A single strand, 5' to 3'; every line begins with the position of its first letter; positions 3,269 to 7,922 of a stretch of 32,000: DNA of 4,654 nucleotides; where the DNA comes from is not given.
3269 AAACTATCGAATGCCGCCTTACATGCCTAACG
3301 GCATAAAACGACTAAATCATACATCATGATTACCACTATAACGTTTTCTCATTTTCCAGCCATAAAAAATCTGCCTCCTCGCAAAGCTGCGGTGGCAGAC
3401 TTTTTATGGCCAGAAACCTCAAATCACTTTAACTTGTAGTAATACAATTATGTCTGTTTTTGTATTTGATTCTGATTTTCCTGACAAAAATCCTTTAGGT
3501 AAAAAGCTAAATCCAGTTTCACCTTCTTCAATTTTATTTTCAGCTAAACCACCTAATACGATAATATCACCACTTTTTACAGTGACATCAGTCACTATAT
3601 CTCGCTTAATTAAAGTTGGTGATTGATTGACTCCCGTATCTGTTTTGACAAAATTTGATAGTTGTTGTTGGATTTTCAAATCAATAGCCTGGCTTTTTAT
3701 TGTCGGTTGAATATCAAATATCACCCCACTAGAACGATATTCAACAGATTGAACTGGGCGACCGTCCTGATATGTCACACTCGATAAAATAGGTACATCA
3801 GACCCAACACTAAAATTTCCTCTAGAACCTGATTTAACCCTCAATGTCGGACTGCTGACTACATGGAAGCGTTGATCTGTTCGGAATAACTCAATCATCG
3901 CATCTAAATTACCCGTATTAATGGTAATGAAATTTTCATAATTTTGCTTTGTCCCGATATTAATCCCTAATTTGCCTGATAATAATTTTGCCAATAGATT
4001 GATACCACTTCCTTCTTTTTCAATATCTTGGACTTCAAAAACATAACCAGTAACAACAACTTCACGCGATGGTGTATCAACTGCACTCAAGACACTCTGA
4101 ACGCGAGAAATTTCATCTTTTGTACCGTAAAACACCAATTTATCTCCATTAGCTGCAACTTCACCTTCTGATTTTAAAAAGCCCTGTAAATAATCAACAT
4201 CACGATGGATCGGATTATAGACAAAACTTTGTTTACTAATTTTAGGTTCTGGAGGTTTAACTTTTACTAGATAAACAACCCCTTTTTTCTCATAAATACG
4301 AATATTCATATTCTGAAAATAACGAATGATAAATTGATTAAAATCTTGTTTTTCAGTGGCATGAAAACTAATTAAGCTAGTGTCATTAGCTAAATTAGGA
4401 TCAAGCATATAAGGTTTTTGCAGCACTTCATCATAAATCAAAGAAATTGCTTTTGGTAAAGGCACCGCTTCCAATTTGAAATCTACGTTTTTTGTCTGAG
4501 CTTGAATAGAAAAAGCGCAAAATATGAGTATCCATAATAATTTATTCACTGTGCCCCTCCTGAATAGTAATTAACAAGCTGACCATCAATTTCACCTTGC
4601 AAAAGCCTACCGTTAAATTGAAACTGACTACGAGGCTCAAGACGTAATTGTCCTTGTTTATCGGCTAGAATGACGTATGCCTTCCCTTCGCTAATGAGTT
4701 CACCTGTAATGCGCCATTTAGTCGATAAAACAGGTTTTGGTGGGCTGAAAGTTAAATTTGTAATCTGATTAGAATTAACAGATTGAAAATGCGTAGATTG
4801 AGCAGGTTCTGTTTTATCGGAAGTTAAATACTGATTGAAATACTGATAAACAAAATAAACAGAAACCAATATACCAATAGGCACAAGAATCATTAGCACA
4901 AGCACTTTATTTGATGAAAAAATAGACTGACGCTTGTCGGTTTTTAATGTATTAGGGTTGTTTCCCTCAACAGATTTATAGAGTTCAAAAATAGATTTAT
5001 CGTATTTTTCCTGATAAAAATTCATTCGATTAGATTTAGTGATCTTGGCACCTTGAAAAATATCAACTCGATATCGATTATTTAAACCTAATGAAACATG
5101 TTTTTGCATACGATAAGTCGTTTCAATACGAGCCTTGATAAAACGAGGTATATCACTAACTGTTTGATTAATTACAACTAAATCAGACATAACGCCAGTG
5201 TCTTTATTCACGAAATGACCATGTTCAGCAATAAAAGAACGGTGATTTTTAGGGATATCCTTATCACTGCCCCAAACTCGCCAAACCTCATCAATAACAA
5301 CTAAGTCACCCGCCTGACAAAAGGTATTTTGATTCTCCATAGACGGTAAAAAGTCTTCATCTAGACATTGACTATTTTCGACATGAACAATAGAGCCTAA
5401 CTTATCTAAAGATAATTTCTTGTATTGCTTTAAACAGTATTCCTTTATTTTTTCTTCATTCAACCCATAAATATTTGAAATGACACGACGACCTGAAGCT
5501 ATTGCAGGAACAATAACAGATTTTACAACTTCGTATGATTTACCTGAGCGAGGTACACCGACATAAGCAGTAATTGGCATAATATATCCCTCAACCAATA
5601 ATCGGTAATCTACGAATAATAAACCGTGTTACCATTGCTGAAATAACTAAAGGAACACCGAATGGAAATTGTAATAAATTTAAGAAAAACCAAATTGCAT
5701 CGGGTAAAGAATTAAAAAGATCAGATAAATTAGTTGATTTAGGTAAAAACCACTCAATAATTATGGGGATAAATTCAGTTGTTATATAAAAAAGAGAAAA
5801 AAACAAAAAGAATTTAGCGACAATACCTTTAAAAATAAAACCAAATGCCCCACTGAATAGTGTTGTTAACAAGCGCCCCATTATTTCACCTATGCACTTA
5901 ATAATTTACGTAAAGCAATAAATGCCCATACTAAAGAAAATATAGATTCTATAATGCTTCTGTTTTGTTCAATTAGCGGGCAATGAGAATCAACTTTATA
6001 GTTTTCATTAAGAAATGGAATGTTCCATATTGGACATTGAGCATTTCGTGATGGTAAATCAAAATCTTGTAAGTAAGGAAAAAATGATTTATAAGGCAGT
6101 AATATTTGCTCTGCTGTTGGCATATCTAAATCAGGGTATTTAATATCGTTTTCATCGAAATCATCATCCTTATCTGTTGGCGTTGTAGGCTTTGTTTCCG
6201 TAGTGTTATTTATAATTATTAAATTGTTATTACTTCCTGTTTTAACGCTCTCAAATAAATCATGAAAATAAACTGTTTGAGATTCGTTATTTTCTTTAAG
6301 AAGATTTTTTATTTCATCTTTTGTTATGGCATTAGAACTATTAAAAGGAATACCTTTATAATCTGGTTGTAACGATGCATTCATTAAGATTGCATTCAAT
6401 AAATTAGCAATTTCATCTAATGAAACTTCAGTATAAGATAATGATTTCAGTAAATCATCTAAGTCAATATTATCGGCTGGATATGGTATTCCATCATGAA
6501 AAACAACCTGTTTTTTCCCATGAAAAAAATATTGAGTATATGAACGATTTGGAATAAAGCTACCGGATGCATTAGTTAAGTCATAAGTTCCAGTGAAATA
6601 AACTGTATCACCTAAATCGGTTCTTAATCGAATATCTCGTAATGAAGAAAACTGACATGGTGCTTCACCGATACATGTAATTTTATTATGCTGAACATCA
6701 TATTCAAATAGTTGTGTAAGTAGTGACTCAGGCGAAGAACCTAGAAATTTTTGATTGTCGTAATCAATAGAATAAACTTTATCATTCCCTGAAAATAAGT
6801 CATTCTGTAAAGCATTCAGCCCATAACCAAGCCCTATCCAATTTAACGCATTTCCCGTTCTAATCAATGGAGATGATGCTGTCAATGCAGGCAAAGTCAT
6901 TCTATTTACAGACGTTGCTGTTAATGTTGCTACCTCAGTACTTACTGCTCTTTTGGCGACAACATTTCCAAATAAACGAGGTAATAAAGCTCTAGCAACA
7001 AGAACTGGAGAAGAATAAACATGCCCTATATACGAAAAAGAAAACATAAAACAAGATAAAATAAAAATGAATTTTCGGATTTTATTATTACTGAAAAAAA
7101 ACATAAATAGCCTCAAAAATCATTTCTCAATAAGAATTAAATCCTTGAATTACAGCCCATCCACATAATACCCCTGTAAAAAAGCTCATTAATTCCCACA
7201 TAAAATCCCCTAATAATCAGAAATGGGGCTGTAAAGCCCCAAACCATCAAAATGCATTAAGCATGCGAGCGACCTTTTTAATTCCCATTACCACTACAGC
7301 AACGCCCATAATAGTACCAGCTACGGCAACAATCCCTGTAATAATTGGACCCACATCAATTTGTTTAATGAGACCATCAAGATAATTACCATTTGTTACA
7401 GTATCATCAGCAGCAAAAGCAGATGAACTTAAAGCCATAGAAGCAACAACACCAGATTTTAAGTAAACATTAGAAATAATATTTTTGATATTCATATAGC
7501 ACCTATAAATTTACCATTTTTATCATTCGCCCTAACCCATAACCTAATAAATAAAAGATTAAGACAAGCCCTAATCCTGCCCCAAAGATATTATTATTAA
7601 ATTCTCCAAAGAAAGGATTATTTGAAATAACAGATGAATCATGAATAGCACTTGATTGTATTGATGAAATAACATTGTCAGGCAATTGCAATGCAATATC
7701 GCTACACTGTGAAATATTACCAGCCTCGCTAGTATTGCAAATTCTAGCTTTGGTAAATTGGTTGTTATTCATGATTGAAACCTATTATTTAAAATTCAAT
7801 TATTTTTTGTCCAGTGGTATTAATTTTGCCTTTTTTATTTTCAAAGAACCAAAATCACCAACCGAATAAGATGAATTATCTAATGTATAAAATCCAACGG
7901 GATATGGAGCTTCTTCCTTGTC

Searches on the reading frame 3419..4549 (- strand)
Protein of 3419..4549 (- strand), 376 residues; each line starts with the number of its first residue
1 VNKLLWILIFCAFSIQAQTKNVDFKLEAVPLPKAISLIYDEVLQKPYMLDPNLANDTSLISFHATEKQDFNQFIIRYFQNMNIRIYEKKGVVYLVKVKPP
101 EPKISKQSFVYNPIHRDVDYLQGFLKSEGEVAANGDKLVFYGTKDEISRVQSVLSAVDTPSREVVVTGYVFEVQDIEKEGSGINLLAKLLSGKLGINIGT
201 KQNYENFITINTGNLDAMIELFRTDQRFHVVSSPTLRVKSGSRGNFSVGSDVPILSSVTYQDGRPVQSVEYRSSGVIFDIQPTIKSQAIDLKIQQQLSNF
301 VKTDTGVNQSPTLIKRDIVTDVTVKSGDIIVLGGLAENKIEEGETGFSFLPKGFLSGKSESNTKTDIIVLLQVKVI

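Call 11: search_protein_families(library=phrogs, proteins=[window:3419-4549:-], max_evalue=0.001)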
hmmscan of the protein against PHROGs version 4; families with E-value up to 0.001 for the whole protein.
window:3419-4549:- (376 aa): 2 families
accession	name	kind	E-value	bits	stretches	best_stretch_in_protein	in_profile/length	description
phrog_1012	-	head and packaging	8.5e-126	420.9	1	2-376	2-400/403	assembly (protein IV of M13)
phrog_36604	-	unknown function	1.3e-17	64.6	1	11-106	19-111/116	-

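Call 12: search_protein_families(library=pfam, proteins=[window:3419-4549:-], max_evalue=0.01)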
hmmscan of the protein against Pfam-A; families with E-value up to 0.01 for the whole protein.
window:3419-4549:- (376 aa): 1 family
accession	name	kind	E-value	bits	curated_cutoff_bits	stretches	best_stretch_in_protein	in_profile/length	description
PF00263.26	Secretin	-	3.6e-22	79.2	27.5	1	223-376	3-168/169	Bacterial type II and III secretion system protein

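Call 62: list_cluster_members(proteins=[L009:17661-18905:+, L009:12652-13704:+, window:3419-4549:-, window:8090-9217:-])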
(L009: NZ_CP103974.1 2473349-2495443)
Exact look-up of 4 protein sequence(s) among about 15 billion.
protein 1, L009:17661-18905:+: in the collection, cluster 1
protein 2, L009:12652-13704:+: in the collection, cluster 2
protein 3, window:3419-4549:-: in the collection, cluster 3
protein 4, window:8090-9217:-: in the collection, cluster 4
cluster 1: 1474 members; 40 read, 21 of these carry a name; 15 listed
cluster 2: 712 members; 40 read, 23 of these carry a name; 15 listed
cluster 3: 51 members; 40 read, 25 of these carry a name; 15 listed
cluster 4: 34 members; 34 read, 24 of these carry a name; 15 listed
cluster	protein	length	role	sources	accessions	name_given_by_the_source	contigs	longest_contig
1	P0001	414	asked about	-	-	TPA: type II secretion system protein GspD [Escherichia coli] | type II secretory pathway component GspD/PulD (secretin) | Type II secretion system protein GspD n=3 Tax=Enterobacteriaceae TaxID=543 ...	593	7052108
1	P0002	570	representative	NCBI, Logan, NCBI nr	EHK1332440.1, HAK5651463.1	hypothetical protein KCI04_000512 [Salmonella enterica] | hypothetical protein [Salmonella enterica]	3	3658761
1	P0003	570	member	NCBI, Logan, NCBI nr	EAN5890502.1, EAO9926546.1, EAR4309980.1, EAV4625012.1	hypothetical protein ABS953_000718 [Salmonella enterica] | hypothetical protein [Salmonella enterica]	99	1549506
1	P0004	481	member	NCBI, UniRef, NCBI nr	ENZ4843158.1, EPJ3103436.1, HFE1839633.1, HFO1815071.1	TPA: hypothetical protein ACTYZQ_005578 [Klebsiella pneumoniae] | hypothetical protein n=1 Tax=Klebsiella pneumoniae TaxID=573 RepID=UPI0027CC2CB7 | hypothetical protein [Klebsiella pneumoniae]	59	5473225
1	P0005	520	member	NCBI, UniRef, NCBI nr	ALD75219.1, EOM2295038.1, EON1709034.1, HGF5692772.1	TPA: hypothetical protein ACF249_004815 [Escherichia coli] | hypothetical protein n=1 Tax=Enterobacteriaceae TaxID=543 RepID=UPI0006BCD239 | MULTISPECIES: hypothetical protein [Enterobacteriaceae]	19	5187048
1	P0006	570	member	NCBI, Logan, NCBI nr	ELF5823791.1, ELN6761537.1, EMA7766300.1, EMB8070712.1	hypothetical protein VQ138_003719 [Shigella sonnei] | hypothetical protein [Escherichia coli]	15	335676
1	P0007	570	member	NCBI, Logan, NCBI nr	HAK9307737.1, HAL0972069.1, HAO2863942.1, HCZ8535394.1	TPA: hypothetical protein H3G53_004756 [Escherichia coli] | hypothetical protein EA208_02660 [Escherichia coli]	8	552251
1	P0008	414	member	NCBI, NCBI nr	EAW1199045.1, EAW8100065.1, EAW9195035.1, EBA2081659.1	type II secretion system protein GspD [Salmonella enterica subsp. enterica]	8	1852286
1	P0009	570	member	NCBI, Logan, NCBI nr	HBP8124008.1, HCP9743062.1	TPA: hypothetical protein OF749_003260 [Escherichia coli] | hypothetical protein [Escherichia coli]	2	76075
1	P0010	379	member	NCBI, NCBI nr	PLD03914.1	secretin [Klebsiella pneumoniae]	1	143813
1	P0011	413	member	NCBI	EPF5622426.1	type II secretion system protein GspD, partial [Escherichia coli]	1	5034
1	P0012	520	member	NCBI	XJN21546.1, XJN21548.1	hypothetical protein AB2D78_22215 [Escherichia coli]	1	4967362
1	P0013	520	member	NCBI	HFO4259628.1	TPA: hypothetical protein ACHJY0_004456 [Escherichia coli]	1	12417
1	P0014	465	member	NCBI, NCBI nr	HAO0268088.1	TPA: hypothetical protein IGS32_004855, partial [Escherichia coli] | hypothetical protein [Escherichia coli]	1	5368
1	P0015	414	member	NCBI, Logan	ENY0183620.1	type II secretion system protein GspD [Salmonella enterica]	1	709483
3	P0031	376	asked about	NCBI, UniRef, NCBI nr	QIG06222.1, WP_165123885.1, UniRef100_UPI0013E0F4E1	type II secretion system protein GspD [Proteus sp. ZN5] | type II secretion system protein GspD n=1 Tax=Proteus sp. ZN5 TaxID=2697019 ...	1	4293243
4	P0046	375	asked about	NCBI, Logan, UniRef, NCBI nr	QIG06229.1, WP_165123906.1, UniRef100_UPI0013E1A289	replication initiation factor domain-containing protein [Proteus sp. ZN5] | replication initiation factor domain-containing protein n=1 Tax=Proteus sp. ZN5 ...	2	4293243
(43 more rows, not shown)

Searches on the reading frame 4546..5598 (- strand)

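Call 11: search_protein_families(library=phrogs, proteins=[window:4546-5598:-], max_evalue=0.001)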
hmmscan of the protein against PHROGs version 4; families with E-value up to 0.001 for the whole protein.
window:4546-5598:- (350 aa): 4 families
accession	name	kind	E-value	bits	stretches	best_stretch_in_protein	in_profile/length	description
phrog_197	-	moron, auxiliary metabolic gene and host takeover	1.7e-78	266.2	1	4-348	23-380/486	Zot-like toxin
phrog_11271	-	head and packaging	6.5e-16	59.6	1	9-144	3-136/145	head morphogenesis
phrog_1041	-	moron, auxiliary metabolic gene and host takeover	2.9e-11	44.4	1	13-270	6-266/420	CTXphi Zot-like toxin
phrog_20922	-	head and packaging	0.0003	20.8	1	9-54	2-45/318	head morphogenesis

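Call 12: search_protein_families(library=pfam, proteins=[window:4546-5598:-], max_evalue=0.01)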
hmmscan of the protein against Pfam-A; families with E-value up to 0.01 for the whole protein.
window:4546-5598:- (350 aa): 2 families
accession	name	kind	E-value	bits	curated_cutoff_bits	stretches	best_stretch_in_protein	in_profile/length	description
PF05707.18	Zot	-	8.8e-26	91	20.3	1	13-209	6-192/197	Zonular occludens toxin (Zot)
PF14992.11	TMCO5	-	0.0037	17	32.2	1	136-258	135-246/280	TMCO5 family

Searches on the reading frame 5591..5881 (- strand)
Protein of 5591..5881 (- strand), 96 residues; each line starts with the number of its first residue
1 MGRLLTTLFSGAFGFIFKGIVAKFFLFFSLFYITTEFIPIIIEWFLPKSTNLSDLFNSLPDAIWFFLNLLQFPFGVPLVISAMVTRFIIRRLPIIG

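Call 11: search_protein_families(library=phrogs, proteins=[window:5591-5881:-], max_evalue=0.001)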
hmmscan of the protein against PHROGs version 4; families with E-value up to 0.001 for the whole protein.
window:5591-5881:- (96 aa): 3 families
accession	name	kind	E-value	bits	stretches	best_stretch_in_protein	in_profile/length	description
phrog_974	-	head and packaging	2.9e-22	80.5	1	4-96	4-106/107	minor head protein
phrog_1242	-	head and packaging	1.1e-05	26.4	1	6-90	3-84/97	minor head protein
phrog_306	-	head and packaging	6.7e-05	24.6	1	5-93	26-114/115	minor head protein Ace-like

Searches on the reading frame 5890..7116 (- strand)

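Call 11: search_protein_families(library=phrogs, proteins=[window:5890-7116:-], max_evalue=0.001)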
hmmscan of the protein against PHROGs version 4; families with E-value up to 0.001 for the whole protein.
window:5890-7116:- (408 aa): 4 families
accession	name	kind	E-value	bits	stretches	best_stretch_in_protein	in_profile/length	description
phrog_3942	-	unknown function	2.6e-61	209.1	1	220-408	352-546/546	-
phrog_7187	-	unknown function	2.1e-23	84.4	2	299-403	423-522/527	-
phrog_21195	-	unknown function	5.9e-11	43.1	1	317-408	281-372/372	-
phrog_11232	-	unknown function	0.00014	22.6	1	347-408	175-236/236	-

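Call 12: search_protein_families(library=pfam, proteins=[window:5890-7116:-], max_evalue=0.01)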
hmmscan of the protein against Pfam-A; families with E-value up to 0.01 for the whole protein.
window:5890-7116:- (408 aa): 0 families

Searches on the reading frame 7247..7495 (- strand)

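Call 11: search_protein_families(library=phrogs, proteins=[window:7247-7495:-], max_evalue=0.001)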
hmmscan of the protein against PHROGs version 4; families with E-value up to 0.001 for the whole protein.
window:7247-7495:- (82 aa): 1 family
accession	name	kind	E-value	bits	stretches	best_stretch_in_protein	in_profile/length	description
phrog_2186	-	head and packaging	5.8e-12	46.5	1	13-79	8-77/80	virion structural protein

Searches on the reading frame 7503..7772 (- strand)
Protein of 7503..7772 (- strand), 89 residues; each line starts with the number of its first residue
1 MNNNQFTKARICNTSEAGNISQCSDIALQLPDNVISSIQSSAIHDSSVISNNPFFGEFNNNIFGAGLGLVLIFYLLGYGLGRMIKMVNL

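Call 11: search_protein_families(library=phrogs, proteins=[window:7503-7772:-], max_evalue=0.001)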
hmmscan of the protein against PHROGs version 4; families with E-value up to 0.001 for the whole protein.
window:7503-7772:- (89 aa): 2 families
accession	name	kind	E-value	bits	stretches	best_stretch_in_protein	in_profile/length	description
phrog_3679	-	unknown function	2.9e-11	44.5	1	1-87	2-85/88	-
phrog_22498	-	unknown function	0.00087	20.3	0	63-87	43-67/70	-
